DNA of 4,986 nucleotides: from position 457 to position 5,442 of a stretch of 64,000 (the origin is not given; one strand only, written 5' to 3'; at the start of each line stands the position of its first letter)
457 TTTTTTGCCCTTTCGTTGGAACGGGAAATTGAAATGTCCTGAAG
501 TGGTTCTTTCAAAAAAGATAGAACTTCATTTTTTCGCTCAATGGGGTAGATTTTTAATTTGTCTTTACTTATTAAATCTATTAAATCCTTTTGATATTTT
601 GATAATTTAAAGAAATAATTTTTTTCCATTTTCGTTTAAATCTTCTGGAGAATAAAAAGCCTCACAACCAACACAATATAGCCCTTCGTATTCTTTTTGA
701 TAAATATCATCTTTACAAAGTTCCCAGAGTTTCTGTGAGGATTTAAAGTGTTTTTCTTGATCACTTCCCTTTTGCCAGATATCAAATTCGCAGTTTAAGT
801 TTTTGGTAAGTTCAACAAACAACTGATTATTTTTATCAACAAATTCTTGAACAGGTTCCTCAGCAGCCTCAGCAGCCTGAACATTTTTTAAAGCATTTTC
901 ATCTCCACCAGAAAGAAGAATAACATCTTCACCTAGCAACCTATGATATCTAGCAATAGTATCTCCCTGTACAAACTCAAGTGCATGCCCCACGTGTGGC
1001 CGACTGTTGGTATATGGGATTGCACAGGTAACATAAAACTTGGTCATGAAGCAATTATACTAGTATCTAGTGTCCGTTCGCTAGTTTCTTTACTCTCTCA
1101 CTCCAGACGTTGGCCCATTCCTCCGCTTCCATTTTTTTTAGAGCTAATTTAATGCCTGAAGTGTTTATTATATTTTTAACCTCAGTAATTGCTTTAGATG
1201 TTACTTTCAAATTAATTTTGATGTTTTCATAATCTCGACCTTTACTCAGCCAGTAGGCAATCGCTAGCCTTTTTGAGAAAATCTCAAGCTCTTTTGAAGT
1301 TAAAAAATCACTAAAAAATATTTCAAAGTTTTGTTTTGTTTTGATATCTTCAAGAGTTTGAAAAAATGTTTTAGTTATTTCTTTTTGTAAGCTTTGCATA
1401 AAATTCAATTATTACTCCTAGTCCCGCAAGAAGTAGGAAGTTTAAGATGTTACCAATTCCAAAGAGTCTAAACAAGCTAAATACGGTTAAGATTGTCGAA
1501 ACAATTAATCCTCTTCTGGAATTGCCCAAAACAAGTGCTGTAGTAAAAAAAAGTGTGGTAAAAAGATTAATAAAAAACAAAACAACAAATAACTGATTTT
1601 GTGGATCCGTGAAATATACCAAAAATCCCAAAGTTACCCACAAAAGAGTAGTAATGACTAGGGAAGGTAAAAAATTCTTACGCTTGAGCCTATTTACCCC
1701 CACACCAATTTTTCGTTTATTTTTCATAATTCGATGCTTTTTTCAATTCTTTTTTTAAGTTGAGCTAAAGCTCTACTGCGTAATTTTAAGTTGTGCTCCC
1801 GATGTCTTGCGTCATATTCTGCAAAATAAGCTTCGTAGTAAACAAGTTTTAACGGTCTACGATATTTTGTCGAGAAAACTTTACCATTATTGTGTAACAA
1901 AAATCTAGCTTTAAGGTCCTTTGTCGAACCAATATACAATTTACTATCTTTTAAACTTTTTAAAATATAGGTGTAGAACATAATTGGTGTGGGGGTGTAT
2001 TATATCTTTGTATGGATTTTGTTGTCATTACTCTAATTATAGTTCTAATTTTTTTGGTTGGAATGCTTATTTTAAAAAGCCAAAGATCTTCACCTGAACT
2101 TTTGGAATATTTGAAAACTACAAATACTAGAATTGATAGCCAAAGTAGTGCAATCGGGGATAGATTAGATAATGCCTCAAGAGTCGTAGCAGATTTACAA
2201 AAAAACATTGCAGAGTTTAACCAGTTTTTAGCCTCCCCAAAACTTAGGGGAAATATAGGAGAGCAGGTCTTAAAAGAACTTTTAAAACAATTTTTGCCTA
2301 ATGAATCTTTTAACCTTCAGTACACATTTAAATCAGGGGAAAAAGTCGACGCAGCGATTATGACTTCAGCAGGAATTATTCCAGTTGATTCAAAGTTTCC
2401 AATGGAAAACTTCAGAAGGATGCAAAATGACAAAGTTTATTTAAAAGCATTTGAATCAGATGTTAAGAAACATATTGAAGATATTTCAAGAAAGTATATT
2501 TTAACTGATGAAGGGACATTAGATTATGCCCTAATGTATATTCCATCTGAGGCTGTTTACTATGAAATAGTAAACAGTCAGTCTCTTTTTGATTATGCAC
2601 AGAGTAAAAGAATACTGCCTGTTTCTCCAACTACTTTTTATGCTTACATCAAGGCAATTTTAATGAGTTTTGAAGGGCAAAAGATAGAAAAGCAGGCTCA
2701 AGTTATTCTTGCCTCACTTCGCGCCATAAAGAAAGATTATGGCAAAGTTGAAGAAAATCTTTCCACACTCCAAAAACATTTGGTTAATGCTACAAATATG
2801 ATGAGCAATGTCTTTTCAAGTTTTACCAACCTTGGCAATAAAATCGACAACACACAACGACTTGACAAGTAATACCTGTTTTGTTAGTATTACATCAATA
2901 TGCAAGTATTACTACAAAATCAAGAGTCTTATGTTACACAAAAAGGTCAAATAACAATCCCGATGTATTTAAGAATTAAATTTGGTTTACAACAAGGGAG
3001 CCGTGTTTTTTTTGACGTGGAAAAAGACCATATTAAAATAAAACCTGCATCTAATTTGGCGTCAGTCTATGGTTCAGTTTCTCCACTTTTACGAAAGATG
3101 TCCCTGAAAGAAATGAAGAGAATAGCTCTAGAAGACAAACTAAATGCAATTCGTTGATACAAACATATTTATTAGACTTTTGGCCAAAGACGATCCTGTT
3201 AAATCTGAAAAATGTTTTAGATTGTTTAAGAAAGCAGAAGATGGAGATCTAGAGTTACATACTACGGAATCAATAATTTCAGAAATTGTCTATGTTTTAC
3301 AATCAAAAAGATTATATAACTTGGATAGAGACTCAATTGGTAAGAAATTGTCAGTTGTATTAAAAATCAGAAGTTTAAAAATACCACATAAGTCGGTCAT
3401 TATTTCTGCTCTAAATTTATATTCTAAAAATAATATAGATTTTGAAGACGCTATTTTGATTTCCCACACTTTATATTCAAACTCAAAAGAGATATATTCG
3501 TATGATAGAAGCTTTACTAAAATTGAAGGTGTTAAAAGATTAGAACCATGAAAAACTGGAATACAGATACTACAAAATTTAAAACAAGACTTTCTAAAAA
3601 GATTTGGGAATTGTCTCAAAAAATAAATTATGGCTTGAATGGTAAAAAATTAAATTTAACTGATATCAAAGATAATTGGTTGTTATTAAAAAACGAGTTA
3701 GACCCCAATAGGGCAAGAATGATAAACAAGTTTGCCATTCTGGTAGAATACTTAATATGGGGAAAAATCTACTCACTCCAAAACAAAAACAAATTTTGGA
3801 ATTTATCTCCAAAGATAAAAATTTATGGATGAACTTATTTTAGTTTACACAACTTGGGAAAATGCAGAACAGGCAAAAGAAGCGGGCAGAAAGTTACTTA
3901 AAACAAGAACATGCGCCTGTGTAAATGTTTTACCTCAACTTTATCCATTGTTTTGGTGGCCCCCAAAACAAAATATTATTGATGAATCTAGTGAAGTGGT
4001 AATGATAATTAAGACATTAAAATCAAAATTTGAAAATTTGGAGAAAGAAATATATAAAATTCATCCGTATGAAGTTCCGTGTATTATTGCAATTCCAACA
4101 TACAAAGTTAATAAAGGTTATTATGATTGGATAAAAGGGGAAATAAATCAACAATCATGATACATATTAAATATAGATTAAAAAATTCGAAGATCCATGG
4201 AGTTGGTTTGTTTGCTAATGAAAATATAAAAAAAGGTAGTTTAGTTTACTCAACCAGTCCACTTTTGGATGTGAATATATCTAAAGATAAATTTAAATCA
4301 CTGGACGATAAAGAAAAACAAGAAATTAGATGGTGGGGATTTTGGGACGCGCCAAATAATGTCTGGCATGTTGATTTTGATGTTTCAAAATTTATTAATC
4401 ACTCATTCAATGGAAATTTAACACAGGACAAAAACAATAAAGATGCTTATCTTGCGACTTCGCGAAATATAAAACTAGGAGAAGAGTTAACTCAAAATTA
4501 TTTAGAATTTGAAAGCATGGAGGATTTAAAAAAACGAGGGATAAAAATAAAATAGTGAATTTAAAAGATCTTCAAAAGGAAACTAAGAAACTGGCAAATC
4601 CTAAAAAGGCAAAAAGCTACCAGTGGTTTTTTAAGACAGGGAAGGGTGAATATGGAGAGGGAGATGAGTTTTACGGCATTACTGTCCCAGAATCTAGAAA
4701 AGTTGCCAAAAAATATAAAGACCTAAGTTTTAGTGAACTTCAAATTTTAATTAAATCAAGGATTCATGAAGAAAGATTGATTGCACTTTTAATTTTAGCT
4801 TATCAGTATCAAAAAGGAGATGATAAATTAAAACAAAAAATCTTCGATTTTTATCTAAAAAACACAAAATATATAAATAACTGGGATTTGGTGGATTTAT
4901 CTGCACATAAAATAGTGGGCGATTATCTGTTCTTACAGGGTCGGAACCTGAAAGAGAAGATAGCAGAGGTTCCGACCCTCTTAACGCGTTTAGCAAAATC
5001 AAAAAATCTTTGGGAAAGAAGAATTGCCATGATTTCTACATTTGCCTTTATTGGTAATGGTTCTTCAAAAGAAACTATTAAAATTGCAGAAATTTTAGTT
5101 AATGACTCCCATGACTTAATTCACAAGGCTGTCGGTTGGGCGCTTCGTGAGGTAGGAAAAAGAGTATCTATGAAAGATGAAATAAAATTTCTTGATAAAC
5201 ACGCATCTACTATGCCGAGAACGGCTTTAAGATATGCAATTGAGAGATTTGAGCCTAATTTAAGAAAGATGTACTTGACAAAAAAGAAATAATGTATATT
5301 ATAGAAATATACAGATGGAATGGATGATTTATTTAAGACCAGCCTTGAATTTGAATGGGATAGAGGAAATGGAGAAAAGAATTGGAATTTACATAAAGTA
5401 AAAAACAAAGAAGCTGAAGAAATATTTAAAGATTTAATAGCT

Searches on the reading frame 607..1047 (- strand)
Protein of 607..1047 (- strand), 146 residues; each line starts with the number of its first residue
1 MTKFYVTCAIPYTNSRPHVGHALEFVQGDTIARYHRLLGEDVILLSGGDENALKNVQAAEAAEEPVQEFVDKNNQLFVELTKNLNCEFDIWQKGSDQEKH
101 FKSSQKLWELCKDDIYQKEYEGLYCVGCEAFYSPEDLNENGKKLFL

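Call 31: search_protein_families(library=pfam, proteins=[window:607-1047:-], max_evalue=0.001)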
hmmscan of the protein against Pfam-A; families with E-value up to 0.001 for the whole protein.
window:607-1047:- (146 aa): 3 families
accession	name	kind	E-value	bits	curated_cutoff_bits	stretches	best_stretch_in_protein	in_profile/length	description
PF09334.17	tRNA-synt_1g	-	5.2e-31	108.2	20.1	1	4-135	1-133/391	tRNA synthetases class I (M)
PF00133.28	tRNA-synt_1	-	3.9e-06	26.3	22.7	1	3-55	24-76/414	tRNA synthetases class I (I, L, M and V)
PF01406.26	tRNA-synt_1e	-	0.00057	19.8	27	1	14-88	20-94/301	tRNA synthetases class I (C) catalytic domain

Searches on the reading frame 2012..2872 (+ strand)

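Call 31: search_protein_families(library=pfam, proteins=[window:2012-2872:+], max_evalue=0.001)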
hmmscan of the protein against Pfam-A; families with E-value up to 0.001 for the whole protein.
window:2012-2872:+ (286 aa): 1 family
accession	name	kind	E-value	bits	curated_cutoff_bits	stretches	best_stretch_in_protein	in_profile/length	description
PF02646.22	RmuC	-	9e-50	169.9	26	1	33-282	20-279/291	RmuC family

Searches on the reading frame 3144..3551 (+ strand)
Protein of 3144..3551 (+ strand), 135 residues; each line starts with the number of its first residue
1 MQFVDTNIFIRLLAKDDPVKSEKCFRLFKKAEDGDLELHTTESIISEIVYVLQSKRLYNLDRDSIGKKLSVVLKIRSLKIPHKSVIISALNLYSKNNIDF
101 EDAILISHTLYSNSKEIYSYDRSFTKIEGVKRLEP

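Call 31: search_protein_families(library=pfam, proteins=[window:3144-3551:+], max_evalue=0.001)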
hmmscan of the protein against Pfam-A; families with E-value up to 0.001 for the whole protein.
window:3144-3551:+ (135 aa): 3 families
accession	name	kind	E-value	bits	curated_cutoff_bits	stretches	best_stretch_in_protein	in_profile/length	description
PF01850.27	PIN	-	1.5e-12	48.6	23.6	1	3-128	2-118/120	PIN domain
PF13470.12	PIN_3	-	5.4e-08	34.1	27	1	4-107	4-99/115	PIN domain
PF16289.11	PIN_12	-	0.00041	21.2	32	0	3-62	2-57/172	PIN domain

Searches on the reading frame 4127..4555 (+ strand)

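Call 31: search_protein_families(library=pfam, proteins=[window:4127-4555:+], max_evalue=0.001)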
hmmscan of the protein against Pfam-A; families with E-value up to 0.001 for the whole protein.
window:4127-4555:+ (142 aa): 1 family
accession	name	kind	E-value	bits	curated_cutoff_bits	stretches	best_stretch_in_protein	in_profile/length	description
PF00856.33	SET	-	2.9e-12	47.4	22.4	1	25-125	1-104/105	SET domain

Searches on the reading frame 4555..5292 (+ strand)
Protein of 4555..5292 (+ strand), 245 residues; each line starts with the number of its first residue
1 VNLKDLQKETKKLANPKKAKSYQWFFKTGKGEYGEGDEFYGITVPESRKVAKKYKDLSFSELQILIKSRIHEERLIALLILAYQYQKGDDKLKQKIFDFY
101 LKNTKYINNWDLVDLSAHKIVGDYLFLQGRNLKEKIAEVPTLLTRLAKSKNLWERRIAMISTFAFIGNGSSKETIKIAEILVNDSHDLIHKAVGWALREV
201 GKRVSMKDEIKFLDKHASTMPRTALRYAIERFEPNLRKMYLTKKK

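Call 31: search_protein_families(library=pfam, proteins=[window:4555-5292:+], max_evalue=0.001)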
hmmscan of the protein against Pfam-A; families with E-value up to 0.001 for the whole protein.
window:4555-5292:+ (245 aa): 1 family
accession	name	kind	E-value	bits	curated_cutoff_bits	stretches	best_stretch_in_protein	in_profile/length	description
PF08713.17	DNA_alkylation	-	2.8e-61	207.4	21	1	7-232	2-213/213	DNA alkylation repair enzyme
